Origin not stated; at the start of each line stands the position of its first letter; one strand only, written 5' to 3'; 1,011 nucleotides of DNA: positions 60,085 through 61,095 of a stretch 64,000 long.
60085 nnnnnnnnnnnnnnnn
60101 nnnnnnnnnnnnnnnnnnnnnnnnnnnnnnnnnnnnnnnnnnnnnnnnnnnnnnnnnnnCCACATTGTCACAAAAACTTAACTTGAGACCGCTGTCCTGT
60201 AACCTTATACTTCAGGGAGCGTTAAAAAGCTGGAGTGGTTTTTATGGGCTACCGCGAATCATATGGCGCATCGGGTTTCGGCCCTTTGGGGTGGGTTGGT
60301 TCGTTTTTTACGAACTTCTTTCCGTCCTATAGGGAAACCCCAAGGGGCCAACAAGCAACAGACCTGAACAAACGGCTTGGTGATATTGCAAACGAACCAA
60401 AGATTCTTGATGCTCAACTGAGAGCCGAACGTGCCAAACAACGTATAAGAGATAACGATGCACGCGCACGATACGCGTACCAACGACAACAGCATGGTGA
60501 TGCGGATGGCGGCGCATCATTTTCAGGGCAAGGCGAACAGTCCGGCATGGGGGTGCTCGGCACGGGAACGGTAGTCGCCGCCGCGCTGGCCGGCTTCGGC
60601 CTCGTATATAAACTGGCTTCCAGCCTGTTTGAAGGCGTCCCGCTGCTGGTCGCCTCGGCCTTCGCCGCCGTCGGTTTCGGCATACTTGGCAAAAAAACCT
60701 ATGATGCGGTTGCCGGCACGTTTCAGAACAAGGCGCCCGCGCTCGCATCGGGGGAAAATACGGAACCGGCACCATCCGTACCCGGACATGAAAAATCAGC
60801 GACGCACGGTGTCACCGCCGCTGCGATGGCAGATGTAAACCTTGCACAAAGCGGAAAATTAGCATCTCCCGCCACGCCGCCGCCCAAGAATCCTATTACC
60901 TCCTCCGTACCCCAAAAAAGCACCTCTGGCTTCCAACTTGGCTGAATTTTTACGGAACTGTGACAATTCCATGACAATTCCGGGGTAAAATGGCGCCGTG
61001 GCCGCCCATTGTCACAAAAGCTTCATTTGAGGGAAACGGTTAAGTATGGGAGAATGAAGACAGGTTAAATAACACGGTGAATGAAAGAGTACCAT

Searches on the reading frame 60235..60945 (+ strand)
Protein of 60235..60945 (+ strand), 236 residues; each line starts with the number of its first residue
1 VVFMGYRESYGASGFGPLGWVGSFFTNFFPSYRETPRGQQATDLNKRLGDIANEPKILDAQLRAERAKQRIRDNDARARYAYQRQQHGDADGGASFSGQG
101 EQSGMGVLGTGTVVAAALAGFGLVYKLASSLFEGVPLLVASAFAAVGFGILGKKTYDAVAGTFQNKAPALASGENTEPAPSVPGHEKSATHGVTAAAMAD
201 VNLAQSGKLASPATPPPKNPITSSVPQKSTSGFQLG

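Call 16: search_protein_families(library=pfam, proteins=[window:60235-60945:+])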
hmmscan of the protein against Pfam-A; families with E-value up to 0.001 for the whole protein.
window:60235-60945:+ (236 aa): 0 families

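Call 39: find_homologous_proteins(query=window:60244-60945:+)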
Query window:60244-60945:+ (233 aa): 1 proteins with E <= 0.001 among 3990 candidates.
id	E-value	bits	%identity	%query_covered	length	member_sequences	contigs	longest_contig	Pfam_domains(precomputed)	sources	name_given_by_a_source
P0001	3.9e-147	506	100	100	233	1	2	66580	-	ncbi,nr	ncbi:MAG: hypothetical protein KGI29_00325 [Pseudomonadota bacterium]|nr:hypothetical protein [Pseud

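Call 40: find_encoding_contigs(protein=P0001, flank=10000, max_places=4)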
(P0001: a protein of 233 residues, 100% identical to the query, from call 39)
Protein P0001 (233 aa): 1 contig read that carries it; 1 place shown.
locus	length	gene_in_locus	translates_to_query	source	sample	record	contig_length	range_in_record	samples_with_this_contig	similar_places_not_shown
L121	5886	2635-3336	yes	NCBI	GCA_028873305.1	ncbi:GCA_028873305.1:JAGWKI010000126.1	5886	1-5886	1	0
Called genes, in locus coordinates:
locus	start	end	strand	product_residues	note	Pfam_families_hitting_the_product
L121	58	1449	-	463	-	PF00072:Response_reg, PF00990:GGDEF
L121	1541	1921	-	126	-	PF00072:Response_reg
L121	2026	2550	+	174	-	PF01135:PCMT, PF03602:Cons_hypoth95 (weak), PF05175:MTS, PF06325:PrmA, PF13847:Methyltransf_31, PF13649:Methyltransf_25, PF08241:Methyltransf_11 (weak), PF08242:Methyltransf_12 (weak)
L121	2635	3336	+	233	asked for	-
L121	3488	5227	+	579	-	PF07382:HC2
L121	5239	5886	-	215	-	PF13193:AMP-binding_C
